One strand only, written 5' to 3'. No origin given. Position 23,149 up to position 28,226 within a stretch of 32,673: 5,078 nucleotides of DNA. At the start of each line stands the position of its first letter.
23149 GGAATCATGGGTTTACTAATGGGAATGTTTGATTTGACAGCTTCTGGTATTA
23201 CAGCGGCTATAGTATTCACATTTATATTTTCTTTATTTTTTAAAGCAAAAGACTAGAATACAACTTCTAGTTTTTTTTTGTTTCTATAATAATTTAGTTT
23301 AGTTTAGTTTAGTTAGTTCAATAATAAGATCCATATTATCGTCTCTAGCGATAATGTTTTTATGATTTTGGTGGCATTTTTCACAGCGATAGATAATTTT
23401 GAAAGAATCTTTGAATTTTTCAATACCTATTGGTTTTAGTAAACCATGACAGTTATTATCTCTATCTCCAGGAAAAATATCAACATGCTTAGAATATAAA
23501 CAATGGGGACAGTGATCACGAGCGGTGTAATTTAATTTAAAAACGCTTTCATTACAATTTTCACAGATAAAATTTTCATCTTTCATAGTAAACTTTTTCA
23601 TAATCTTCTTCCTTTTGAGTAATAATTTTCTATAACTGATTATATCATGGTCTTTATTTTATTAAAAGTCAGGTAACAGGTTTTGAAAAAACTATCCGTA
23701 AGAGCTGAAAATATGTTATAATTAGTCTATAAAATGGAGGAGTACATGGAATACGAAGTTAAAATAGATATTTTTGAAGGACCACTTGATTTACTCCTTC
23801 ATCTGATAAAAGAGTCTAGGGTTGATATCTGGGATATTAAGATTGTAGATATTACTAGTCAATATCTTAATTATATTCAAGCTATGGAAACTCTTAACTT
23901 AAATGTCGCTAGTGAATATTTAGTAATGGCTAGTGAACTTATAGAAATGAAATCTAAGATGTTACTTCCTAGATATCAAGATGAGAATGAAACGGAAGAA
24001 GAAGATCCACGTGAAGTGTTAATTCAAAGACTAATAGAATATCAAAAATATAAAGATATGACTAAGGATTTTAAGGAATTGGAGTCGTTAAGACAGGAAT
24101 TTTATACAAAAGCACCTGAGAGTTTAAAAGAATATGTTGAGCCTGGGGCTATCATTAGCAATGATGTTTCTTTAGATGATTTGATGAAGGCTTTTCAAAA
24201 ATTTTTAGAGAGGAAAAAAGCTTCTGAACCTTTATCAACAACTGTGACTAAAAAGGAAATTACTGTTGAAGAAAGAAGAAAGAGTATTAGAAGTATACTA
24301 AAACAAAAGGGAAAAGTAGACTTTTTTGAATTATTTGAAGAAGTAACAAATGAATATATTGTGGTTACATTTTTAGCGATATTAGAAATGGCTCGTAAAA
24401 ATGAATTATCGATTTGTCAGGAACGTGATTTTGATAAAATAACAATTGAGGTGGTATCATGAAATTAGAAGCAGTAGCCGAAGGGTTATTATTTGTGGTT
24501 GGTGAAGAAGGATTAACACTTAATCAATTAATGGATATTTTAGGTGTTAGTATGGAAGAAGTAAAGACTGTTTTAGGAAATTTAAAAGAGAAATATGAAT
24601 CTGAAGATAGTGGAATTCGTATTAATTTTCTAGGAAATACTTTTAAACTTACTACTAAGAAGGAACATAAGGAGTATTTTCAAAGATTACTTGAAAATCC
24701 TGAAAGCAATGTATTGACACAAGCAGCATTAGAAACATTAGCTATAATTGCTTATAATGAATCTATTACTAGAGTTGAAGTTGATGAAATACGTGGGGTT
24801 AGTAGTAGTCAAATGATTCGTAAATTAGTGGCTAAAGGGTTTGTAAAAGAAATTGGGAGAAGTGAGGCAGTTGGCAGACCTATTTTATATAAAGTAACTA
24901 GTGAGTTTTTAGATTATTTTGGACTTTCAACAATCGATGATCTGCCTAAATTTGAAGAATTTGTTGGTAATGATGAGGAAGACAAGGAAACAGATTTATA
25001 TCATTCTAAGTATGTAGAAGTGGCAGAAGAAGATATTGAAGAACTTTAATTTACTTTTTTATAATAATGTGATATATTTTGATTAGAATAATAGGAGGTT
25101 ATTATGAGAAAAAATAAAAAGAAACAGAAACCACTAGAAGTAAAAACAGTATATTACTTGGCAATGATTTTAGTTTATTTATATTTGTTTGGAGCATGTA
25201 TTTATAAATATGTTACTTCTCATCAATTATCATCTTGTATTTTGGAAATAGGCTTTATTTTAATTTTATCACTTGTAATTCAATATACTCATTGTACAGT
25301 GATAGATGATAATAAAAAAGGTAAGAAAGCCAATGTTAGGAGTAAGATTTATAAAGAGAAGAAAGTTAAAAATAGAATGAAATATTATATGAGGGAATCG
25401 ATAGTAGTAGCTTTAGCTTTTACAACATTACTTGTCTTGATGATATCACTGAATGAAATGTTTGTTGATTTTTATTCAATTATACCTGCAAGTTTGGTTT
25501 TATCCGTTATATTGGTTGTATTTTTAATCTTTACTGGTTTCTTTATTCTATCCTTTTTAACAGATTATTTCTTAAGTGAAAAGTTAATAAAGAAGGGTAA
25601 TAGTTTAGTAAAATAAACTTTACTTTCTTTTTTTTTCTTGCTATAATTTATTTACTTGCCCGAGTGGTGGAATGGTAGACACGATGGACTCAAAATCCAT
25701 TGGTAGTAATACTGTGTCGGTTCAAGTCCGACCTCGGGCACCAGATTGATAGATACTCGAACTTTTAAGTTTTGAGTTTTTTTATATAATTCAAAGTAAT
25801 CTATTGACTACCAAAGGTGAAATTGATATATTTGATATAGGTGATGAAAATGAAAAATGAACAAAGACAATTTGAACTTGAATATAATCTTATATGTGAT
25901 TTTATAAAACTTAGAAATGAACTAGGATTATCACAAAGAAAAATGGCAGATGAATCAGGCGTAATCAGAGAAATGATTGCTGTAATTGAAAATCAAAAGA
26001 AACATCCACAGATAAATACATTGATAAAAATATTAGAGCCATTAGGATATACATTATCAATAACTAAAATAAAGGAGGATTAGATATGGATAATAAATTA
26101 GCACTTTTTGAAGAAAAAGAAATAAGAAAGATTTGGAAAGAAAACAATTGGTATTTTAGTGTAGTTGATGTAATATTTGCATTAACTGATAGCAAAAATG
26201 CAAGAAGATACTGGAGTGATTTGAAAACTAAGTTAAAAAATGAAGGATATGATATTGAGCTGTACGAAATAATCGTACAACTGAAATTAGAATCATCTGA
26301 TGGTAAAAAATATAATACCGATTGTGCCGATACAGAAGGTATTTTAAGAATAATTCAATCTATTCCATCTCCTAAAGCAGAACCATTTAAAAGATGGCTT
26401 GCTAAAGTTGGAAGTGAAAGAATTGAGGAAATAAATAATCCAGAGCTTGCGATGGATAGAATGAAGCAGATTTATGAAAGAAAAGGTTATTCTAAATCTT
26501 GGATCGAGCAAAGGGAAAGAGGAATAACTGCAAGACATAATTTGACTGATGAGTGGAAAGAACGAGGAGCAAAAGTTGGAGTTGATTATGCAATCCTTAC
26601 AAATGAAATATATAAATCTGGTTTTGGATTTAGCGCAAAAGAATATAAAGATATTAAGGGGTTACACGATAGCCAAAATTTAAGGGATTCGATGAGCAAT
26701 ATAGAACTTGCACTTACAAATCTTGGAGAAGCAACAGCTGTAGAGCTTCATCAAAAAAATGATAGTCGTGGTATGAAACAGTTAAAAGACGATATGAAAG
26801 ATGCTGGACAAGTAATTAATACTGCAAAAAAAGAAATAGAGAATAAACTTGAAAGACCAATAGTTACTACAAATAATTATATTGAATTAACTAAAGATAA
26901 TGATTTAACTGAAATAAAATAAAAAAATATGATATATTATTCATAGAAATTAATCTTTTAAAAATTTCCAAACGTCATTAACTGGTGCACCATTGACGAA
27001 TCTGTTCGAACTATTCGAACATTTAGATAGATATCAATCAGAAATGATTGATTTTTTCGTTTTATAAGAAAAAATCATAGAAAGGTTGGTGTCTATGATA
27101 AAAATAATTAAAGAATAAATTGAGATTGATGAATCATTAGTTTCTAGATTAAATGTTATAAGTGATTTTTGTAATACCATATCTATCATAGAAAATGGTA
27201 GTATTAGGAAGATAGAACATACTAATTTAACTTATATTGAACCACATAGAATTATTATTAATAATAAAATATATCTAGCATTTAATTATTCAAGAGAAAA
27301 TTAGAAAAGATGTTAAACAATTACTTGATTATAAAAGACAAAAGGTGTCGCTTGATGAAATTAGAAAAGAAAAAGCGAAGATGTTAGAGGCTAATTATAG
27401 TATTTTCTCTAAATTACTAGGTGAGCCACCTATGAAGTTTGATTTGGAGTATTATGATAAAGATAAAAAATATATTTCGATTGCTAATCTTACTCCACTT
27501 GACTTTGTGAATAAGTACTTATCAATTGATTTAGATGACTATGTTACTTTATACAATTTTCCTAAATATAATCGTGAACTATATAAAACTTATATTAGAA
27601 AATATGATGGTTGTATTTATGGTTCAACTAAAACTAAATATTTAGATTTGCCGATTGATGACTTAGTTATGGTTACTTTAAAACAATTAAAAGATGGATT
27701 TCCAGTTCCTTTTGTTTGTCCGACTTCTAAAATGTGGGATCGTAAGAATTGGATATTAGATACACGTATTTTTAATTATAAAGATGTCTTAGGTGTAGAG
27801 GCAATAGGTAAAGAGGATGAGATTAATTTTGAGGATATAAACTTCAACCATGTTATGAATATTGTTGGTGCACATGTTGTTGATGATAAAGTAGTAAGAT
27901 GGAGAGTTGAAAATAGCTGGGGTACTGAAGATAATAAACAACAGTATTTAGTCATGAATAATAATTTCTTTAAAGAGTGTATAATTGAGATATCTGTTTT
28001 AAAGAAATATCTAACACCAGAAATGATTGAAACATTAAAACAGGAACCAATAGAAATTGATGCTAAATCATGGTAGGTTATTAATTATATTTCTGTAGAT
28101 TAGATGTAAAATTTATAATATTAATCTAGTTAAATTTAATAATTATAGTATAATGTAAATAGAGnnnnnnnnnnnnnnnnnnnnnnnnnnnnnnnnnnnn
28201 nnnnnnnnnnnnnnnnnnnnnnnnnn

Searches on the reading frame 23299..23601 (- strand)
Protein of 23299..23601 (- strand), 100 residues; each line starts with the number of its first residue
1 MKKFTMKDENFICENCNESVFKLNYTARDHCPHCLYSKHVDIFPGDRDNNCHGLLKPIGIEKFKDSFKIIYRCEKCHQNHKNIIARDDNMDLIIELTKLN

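Call 19: search_protein_families(library=ncbifam, proteins=[window:23299-23601:-], max_evalue=0.00001)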
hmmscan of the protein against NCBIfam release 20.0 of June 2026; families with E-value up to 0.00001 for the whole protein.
window:23299-23601:- (100 aa): 0 families

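Call 53: search_protein_families(library=pfam, proteins=[window:23299-23601:-], max_evalue=0.01)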
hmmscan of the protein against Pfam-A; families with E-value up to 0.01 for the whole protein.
window:23299-23601:- (100 aa): 4 families
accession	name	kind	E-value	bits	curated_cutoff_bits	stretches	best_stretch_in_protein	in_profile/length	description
PF12647.12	RNHCP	-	6e-27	93.9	24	1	9-93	2-89/90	RNHCP domain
PF08646.16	Rep_fac-A_C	-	0.003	17.8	28.5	0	2-25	28-52/146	Replication factor-A C terminal domain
PF01155.25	HypA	-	0.0053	17.2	28.9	0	8-42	68-99/112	Hydrogenase/urease nickel incorporation, metallochaperone, hypA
PF09723.15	Zn_ribbon_8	-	0.009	16.5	34.4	0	11-34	6-32/41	Zinc ribbon domain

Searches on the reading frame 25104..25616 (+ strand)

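Call 19: search_protein_families(library=ncbifam, proteins=[window:25104-25616:+], max_evalue=0.00001)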
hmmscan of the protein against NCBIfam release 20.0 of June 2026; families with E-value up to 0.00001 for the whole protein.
window:25104-25616:+ (170 aa): 0 families

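Call 53: search_protein_families(library=pfam, proteins=[window:25104-25616:+], max_evalue=0.01)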
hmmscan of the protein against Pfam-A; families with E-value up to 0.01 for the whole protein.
window:25104-25616:+ (170 aa): 1 family
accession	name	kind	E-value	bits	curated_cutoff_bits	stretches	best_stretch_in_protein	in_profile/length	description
PF06195.18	DUF996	-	0.0077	16.9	31.3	1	80-153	17-93/138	Protein of unknown function (DUF996)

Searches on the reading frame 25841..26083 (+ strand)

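Call 19: search_protein_families(library=ncbifam, proteins=[window:25841-26083:+], max_evalue=0.00001)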
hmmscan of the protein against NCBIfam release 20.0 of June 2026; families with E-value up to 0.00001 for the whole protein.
window:25841-26083:+ (80 aa): 3 families
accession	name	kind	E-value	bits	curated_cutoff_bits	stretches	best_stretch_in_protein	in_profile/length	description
TIGR03070.1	couple_hipB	subfamily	2.1e-11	43.6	71.65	1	23-72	9-58/58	type II toxin-antitoxin system Y4mF family antitoxin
NF007408.0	PRK09943.1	equivalog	1.6e-09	37.6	211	1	22-73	13-64/185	HTH-type transcriptional regulator PuuR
NF041951.1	phage_RstR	subfamily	3.9e-07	30.3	80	1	21-67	7-53/108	RstR family transcriptional repressor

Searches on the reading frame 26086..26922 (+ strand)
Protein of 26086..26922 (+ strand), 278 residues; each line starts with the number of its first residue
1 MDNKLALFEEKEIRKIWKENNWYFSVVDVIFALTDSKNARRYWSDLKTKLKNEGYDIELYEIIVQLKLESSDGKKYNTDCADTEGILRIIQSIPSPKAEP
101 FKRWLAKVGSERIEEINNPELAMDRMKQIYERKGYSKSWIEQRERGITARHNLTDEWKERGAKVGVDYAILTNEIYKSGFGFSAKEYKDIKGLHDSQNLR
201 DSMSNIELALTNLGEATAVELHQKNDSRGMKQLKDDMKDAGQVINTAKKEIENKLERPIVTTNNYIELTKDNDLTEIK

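Call 20: search_protein_families(library=ncbifam, proteins=[window:26086-26922:+], max_evalue=0.00001)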
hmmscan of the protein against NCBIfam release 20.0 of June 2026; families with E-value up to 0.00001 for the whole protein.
window:26086-26922:+ (278 aa): 1 family
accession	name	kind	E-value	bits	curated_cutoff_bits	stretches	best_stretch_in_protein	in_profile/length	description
NF008573.0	PRK11525.1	equivalog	1.5e-07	31.1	242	1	137-250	136-250/288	DNA damage-inducible protein D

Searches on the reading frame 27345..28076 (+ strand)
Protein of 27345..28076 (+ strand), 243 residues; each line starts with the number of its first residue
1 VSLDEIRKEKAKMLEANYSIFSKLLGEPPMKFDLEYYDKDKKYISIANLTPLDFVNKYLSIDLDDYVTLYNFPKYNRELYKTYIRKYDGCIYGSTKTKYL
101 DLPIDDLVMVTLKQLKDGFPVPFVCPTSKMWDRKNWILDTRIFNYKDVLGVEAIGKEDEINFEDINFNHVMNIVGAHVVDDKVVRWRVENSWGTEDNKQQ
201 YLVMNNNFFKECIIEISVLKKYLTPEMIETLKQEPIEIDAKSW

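Call 20: search_protein_families(library=ncbifam, proteins=[window:27345-28076:+], max_evalue=0.00001)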
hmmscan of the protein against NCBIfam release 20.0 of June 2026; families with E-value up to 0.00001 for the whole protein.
window:27345-28076:+ (243 aa): 0 families

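Call 53: search_protein_families(library=pfam, proteins=[window:27345-28076:+], max_evalue=0.01)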
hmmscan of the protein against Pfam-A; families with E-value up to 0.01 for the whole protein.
window:27345-28076:+ (243 aa): 2 families
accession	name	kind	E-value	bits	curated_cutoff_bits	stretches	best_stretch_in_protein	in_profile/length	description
PF03051.21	Peptidase_C1_2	-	5.1e-60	204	22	1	4-240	195-433/438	Peptidase C1-like family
PF00112.29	Peptidase_C1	-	0.00043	20.9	20.7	1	161-218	160-216/220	Papain family cysteine protease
